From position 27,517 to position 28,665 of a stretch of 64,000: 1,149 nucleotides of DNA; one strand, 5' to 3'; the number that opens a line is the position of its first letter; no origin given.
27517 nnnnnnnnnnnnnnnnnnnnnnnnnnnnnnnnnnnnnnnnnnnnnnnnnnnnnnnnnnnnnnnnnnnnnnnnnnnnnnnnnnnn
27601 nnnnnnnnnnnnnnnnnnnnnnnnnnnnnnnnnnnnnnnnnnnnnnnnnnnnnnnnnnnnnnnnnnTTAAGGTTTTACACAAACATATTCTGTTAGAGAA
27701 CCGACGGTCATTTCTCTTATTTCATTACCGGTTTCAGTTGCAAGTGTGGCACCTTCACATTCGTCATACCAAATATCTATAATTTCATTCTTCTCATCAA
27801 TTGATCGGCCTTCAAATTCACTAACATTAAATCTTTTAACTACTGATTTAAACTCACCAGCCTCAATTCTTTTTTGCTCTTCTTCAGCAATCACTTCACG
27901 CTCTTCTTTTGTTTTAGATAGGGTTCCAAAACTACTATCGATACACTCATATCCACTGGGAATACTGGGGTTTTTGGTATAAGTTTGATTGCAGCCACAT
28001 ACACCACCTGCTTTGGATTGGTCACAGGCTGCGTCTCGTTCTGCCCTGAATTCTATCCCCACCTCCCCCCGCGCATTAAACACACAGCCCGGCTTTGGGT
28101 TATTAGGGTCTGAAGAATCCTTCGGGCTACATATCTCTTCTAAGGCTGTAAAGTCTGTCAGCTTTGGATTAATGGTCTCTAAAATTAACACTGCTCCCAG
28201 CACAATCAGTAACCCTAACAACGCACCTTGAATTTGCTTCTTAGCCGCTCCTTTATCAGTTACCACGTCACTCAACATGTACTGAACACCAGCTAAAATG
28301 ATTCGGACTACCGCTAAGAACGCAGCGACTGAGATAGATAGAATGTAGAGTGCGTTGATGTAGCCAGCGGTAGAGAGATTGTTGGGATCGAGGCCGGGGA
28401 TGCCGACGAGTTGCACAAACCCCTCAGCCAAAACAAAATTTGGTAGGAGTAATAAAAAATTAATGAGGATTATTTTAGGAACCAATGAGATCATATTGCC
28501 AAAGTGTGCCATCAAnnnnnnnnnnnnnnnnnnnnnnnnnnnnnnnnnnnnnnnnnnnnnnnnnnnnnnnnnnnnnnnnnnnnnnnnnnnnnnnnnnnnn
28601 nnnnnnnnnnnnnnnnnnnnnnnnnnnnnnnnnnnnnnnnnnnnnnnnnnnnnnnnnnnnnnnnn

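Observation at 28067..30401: Two pilin-like paralogues share a 100% identical 345-bp core but have different signal peptides and Cys-rich C-terminal domains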

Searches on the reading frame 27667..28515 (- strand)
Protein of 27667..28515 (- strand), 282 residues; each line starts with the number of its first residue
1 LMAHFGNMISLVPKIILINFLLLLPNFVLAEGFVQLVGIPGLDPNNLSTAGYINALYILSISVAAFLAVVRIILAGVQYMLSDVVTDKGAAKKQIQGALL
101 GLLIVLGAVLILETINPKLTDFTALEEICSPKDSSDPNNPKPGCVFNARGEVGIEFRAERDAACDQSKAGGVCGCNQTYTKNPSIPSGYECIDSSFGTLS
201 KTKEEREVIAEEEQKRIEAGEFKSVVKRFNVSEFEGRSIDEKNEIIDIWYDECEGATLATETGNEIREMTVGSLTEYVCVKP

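Call 6: search_protein_families(library=pfam, proteins=[window:27667-28515:-], max_evalue=0.1)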
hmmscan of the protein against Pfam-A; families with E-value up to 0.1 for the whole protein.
window:27667-28515:- (282 aa): 1 family
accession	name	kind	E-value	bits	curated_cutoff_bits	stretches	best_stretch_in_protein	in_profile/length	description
PF18895.5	T4SS_pilin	-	0.0022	18.5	26.6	1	53-112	9-68/71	Type IV secretion system pilin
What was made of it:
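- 27667..28515 (-): pilA, a VirB2-like T4SS pilin downstream of the propeller gene. The ORF starts at TTG 28515. NCBI's call starts at ATG 28512 (281 aa, P0001). The ATG at 28494 (MISLVPK...) matches the start called in the relative (P0003). The first ~40 nt overlap the 3' end of the propeller gene. PF18895 E=2e-3, below the curated cut-off (call 6).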

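Call 11: find_homologous_proteins(query=window:27667-28515:-)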
Query window:27667-28515:- (282 aa): 216 proteins with E <= 0.001 among 3425 candidates; the best 120 are listed.
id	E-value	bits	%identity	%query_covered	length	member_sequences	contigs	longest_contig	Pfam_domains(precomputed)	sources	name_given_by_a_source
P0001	1.5e-181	620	100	100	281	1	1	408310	-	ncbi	-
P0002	3.9e-69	251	89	48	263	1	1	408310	-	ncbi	-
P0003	4.6e-44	169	70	43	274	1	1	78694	-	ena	-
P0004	8.2e-40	155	65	45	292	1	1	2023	-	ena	-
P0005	9.3e-40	155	62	50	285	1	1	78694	-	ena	-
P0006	2.9e-38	150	52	61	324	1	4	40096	-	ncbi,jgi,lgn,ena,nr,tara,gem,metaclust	ncbi:hypothetical protein CL653_00760 [bacterium]|nr:hypothetical protein [bacterium]|tara:strand:- 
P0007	2.3e-37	147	39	97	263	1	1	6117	-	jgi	jgi:hypothetical protein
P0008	1.4e-35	141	45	71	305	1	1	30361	-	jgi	jgi:hypothetical protein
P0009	1.7e-34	138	46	61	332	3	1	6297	PF18895.6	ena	-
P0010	7.5e-34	136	63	41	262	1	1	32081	-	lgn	-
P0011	1.2e-32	132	56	50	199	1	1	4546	PF18895.6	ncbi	-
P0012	2.8e-32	130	59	39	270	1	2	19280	-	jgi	jgi:hypothetical protein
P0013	1.2e-31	128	63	41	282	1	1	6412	-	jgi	jgi:hypothetical protein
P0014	2.4e-31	127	63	40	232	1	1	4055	PF18895.6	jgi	jgi:hypothetical protein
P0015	4.7e-31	126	44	67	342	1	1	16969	PF18895.6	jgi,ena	-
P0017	2.0e-30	124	46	56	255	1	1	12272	PF18895.6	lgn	-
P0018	2.3e-30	124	63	36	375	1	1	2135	PF18895.6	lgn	-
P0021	1.3e-29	122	34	95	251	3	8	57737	PF18895.6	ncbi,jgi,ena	-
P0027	4.2e-29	120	71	34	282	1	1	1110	PF18895.6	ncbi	-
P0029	6.2e-29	119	61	39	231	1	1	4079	PF18895.6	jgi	jgi:Type IV secretion system pilin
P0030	9.8e-29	119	64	38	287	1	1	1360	PF18895.6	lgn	-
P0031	1.2e-28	118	61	39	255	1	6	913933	PF18895.6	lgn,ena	-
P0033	1.4e-28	118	54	43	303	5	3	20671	PF18895.6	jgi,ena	-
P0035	1.7e-28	118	59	40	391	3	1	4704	PF18895.6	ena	-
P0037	2.0e-28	118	57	40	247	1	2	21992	PF18895.6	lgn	-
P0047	1.2e-27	115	58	38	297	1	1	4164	PF18895.6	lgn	-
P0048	1.2e-27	115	57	45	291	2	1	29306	PF18895.6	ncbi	-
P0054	2.8e-27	114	54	49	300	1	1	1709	PF18895.6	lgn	-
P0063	6.3e-27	113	47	55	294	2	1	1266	PF18895.6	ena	-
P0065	6.6e-27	113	63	38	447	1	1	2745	PF18895.6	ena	-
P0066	7.3e-27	113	54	44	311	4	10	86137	PF18895.6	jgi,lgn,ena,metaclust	metaclust:\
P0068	9.1e-27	112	58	41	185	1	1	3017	PF04956.19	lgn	-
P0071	1.1e-26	112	61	38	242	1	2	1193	PF18895.6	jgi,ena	-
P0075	1.3e-26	112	36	89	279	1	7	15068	PF18895.6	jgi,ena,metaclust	metaclust:\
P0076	1.3e-26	112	63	34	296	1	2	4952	PF18895.6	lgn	-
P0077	1.3e-26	112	50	54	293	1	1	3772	PF18895.6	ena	-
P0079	1.4e-26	112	69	31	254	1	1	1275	PF18895.6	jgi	jgi:hypothetical protein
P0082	1.6e-26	112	68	33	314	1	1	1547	PF18895.6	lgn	-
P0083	1.7e-26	111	50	46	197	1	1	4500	PF18895.6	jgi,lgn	-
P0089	3.8e-26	110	56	39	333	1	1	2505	PF18895.6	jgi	jgi:hypothetical protein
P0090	4.2e-26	110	58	38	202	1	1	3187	PF18895.6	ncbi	-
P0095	6.2e-26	110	66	33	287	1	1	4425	PF18895.6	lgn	-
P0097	9.1e-26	109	63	30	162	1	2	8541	PF18895.6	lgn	-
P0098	9.1e-26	109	66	34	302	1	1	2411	PF18895.6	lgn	-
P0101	1.1e-25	109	60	39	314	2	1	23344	PF18895.6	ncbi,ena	-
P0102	1.1e-25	109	47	52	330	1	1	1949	PF18895.6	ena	-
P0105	1.2e-25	109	62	36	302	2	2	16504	PF18895.6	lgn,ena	-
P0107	1.4e-25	108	52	45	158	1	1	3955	PF18895.6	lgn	-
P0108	1.7e-25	108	58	35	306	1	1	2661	PF18895.6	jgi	jgi:hypothetical protein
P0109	2.0e-25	108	50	50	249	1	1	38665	PF18895.6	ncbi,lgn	-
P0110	2.2e-25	108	62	36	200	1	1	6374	PF18895.6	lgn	-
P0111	2.4e-25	108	50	48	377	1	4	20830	PF18895.6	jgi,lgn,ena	-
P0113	2.6e-25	108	49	49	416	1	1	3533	PF18895.6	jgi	jgi:hypothetical protein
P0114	2.7e-25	108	55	45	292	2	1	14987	PF18895.6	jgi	jgi:hypothetical protein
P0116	3.5e-25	107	60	36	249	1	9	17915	PF18895.6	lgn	-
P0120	4.7e-25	107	65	33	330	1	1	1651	PF18895.6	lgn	-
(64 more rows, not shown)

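Call 12: find_encoding_contigs(protein=P0003, flank=10000, max_places=4)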
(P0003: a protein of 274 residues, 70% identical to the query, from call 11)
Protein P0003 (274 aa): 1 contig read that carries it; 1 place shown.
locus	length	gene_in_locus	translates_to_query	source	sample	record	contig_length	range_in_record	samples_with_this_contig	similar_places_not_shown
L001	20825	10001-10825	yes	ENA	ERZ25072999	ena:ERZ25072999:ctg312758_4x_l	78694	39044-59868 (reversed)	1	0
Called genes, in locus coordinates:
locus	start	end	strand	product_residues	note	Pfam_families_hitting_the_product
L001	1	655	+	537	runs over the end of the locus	-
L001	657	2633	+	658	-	-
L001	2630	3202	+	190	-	-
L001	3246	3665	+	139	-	PF12666:PrgI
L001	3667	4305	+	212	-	PF26593:TraC-like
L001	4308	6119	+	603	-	PF19044:P-loop_TraG, PF01935:DUF87 (weak), PF12846:AAA_10 (faint)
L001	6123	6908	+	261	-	-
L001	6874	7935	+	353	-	-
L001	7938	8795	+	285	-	-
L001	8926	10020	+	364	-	-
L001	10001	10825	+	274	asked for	-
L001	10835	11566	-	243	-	PF02096:60KD_IMP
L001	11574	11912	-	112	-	PF00825:Ribonuclease_P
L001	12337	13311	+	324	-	PF11638:DnaA_N, PF00308:Bac_DnaA, PF01695:IstB_IS21, PF25201:nSTAND6 (faint), PF01637:ATPase_2 (weak), PF13173:AAA_14 (weak), PF13401:AAA_22 (faint), PF00004:AAA (faint), +1 more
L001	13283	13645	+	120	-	PF08299:Bac_DnaA_C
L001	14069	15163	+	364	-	PF00712:DNA_pol3_beta, PF02767:DNA_pol3_beta_2, PF02768:DNA_pol3_beta_3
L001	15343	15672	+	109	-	-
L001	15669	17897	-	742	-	PF00912:Transgly, PF00905:Transpeptidase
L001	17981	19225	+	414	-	PF00579:tRNA-synt_1b, PF22421:SYY_C-terminal, PF01479:S4 (weak)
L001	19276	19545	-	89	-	-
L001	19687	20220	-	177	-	PF02075:RuvC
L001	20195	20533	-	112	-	-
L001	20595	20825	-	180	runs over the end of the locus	PF20772:TACO1_YebC_N, PF01709:Transcrip_reg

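Call 13: find_encoding_contigs(protein=P0001, flank=3000, max_places=3)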
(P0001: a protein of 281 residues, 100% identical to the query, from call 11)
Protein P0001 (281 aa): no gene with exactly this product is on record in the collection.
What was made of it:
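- Tried and rejected: P0001 could not be located by exact look-up (call 13), so I could not name the organism or see the rest of its genome.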

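Call 19: find_related_loci(query=A1, collection=genome_contigs, flank=6000)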
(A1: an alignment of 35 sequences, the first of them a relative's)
Query A1 (281 aa) in genome_contigs; peptide patterns used: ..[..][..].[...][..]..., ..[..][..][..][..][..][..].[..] (x = any residue, [..] = any of these).
85 stretches matched a pattern; 70 encode a relative of the query (tblastn E <= 1e-3); 70 distinct loci.
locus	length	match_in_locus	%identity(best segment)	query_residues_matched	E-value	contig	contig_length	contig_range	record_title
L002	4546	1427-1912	54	32-190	1e-42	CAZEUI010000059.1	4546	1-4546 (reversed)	MAG TPA_asm: uncultured Candidatus Saccharibacteria bacterium isolate binchicken_co53_23 genome assembly, contig: NODE_1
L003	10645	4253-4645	54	20-139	4e-34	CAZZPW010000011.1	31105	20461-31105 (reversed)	MAG TPA_asm: uncultured Candidatus Saccharibacteria bacterium isolate binchicken_co13_220 genome assembly, contig: NODE_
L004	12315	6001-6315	64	32-132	8e-34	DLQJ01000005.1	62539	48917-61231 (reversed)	MAG TPA_asm: Patescibacteria group bacterium UBA7435 UBA7435_contig_3553, whole genome shotgun sequence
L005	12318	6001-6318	60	23-127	2e-33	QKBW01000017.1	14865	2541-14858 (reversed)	MAG: Candidatus Kaiserbacteria bacterium isolate SZUA-408 scaffold_12169, whole genome shotgun sequence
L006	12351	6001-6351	56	21-130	2e-33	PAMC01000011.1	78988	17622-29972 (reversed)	MAG: bacterium isolate SAT3048 218358, whole genome shotgun sequence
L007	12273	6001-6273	69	35-125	6e-33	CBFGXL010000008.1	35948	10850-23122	MAG TPA_asm: uncultured bacterium isolate SRR32277370_binner13_Refined_17 genome assembly, contig: ERZ27321089.70, whole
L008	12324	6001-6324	61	16-118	7e-33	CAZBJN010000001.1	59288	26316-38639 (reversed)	MAG TPA_asm: uncultured Candidatus Saccharibacteria bacterium isolate SRP062349_co2_256 genome assembly, contig: NODE_30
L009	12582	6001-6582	41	16-202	3e-32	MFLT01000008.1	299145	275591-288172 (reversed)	MAG: Candidatus Kaiserbacteria bacterium RIFCSPLOWO2_01_FULL_45_25 rifcsplowo2_01_scaffold_520, whole genome shotgun seq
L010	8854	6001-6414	53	29-164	3e-32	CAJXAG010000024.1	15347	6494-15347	TPA_asm: uncultured bacterium isolate ERR599159_bin.108_MetaBAT_v2.12.1_MAG genome assembly, contig: NODE_1637_length_15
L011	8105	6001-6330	60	20-118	3e-32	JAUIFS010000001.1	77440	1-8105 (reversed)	MAG: bacterium isolate Co_bin.11 NODE_2776_length_77440_cov_1.229560, whole genome shotgun sequence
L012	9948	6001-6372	52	14-138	3e-32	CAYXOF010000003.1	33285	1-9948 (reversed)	MAG TPA_asm: uncultured Candidatus Saccharibacteria bacterium isolate SRP118108_co4_490 genome assembly, contig: NODE_75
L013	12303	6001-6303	57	19-120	6e-32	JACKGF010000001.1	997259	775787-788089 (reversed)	MAG: Candidatus Nomurabacteria bacterium isolate HK-STAS-PATE-27 HK-STAS-PATE-27_1, whole genome shotgun sequence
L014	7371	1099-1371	69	35-125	2e-32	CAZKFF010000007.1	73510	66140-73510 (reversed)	MAG TPA_asm: uncultured Candidatus Saccharibacteria bacterium isolate SRP263527_co2_181 genome assembly, contig: NODE_21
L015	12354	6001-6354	56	13-126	8e-32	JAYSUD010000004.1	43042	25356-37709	MAG: bacterium isolate GFS_12610 GFS_12610_3, whole genome shotgun sequence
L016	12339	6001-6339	60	32-136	1e-31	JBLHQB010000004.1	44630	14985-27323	MAG: Patiriisocius sp. isolate 3300055526_18 Ga0535637_0000374, whole genome shotgun sequence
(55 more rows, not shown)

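Call 38: predict_structure(alignment_id=A1)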
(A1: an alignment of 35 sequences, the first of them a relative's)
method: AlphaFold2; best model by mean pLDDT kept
length: 281 residues; sequences in the alignment: 35
mean_pLDDT: 62.5   pTM: 0.34
mean pLDDT of the five models: 62.5, 62.4, 59.9, 59.3, 55.7
residues with pLDDT >= 90: 6; 70-90: 121; 50-70: 81; < 50: 73
segments of 3 or more residues with pLDDT < 50: 195-199, 221-281
pLDDT, mean of each block of 10 residues (from residue 1): 66 90 75 64 75 80 82 80 72 81 80 69 56 62 57 51 56 71 66 56 82 80 40 36 31 30 30 33 37
secondary structure, 60 per line:
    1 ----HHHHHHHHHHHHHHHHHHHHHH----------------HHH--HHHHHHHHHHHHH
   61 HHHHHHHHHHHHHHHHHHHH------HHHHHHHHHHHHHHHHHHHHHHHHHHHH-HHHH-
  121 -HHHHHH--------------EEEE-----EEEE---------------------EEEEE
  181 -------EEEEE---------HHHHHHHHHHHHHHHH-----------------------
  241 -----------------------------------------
elements in order: H5-26 H48-80 H87-114 H116-119 H122-127 E142-145 E151-154 E176-180 E188-192 H202-217
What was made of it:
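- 27670..28066 (-): Private ectodomain of pilA (about 133 aa, 6 Cys, ends ...YVCVKP). AF2 confidence is low here (call 38).
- Tried and rejected: The ectodomain has pLDDT below 50 over residues 221-281, so I ran no fold search on it (call 38).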

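Call 40: search_protein_families(library=pfam, alignment_id=A1, max_evalue=0.01)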
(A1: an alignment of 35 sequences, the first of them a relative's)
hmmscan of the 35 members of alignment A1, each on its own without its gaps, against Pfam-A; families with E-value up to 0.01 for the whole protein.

A. member 1, P0001 (281 aa): 1 family
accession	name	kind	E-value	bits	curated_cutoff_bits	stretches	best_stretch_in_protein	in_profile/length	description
PF18895.5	T4SS_pilin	-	0.0022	18.5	26.6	1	52-111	9-68/71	Type IV secretion system pilin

B. families by the number of members that match (of 35 scanned): 3 families
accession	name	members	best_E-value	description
PF18895.5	T4SS_pilin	32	1.2e-07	Type IV secretion system pilin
PF13572.11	DUF4134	4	0.0019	Domain of unknown function (DUF4134)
PF10812.13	DUF2561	1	0.0091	Protein of unknown function (DUF2561)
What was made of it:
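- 27667..28515 (-): 32 of 35 relatives match PF18895 (call 40).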

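Call 41: search_solved_structures(query=A1, max_evalue=10, show_alignments=2)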
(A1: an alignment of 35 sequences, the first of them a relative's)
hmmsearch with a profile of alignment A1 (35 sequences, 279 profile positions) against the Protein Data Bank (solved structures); distinct sequences matched with E-value up to 10: 4.
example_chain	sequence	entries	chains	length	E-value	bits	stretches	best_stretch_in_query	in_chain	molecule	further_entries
3waq_A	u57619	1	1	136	2.2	11.2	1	33-57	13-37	Hemerythrin-like domain protein DcrH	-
3whn_A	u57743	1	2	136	2.2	11.2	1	33-57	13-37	Hemerythrin-like domain protein DcrH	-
2awc_A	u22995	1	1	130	2.2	11.2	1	33-57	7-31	hemerythrin-like domain protein DcrH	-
2avk_A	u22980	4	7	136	2.2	11.2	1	33-57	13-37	hemerythrin-like domain protein DcrH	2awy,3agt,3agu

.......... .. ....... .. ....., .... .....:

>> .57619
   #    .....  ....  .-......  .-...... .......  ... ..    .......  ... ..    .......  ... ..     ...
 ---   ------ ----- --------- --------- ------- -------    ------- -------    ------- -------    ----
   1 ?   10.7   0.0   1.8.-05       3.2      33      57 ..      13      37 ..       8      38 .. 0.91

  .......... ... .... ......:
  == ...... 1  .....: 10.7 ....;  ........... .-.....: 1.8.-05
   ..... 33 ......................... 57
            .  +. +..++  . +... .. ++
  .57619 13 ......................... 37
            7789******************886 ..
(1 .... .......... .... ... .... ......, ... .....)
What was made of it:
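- Tried and rejected: A profile of the family against PDB sequences gave no meaningful hit; the best E was 2.2, a chance hemerythrin match (call 41).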

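Call 55: find_encoding_contigs(protein=P0004, flank=3000, max_places=3)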
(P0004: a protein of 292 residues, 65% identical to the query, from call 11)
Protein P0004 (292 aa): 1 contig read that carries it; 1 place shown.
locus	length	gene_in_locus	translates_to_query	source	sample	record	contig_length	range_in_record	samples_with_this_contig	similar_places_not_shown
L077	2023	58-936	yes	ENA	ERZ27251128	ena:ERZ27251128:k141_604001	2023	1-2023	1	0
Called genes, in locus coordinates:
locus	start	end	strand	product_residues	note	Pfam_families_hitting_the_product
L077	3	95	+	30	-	?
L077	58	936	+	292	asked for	-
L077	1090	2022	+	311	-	?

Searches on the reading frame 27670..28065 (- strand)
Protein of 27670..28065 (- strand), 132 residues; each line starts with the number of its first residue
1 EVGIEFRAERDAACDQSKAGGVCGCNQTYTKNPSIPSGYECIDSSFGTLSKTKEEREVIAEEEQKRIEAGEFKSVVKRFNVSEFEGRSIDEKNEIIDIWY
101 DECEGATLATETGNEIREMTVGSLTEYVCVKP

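Call 61: find_homologous_proteins(query=window:27670-28065:-, max_evalue=0.01)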
Query seq(132 aa) (132 aa): 1 proteins with E <= 0.01 among 8 candidates.
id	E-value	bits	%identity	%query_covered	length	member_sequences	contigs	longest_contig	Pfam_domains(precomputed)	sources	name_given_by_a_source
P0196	5.7e-19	87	55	64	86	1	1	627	-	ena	-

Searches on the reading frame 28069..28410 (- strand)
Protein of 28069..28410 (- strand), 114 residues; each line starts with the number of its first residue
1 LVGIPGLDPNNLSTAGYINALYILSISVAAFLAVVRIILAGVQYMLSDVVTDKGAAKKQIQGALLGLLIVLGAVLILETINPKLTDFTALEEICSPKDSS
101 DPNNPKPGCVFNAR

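Call 52: find_related_loci(query=window:28069-28410:-, collection=metagenome_contigs, flank=5000)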
Query window:28069-28410:- (114 aa) in metagenome_contigs; peptide patterns used: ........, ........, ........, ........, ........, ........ (x = any residue, [..] = any of these).
581 stretches matched a pattern; 4 encode a relative of the query (tblastn E <= 1e-3); 4 distinct loci.
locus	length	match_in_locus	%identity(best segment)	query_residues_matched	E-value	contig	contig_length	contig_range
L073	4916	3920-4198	74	1-91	8e-38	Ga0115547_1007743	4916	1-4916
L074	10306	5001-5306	64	1-98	6e-36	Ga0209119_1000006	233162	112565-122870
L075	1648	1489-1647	94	1-53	2e-29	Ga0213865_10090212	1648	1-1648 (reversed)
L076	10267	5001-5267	60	4-91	9e-17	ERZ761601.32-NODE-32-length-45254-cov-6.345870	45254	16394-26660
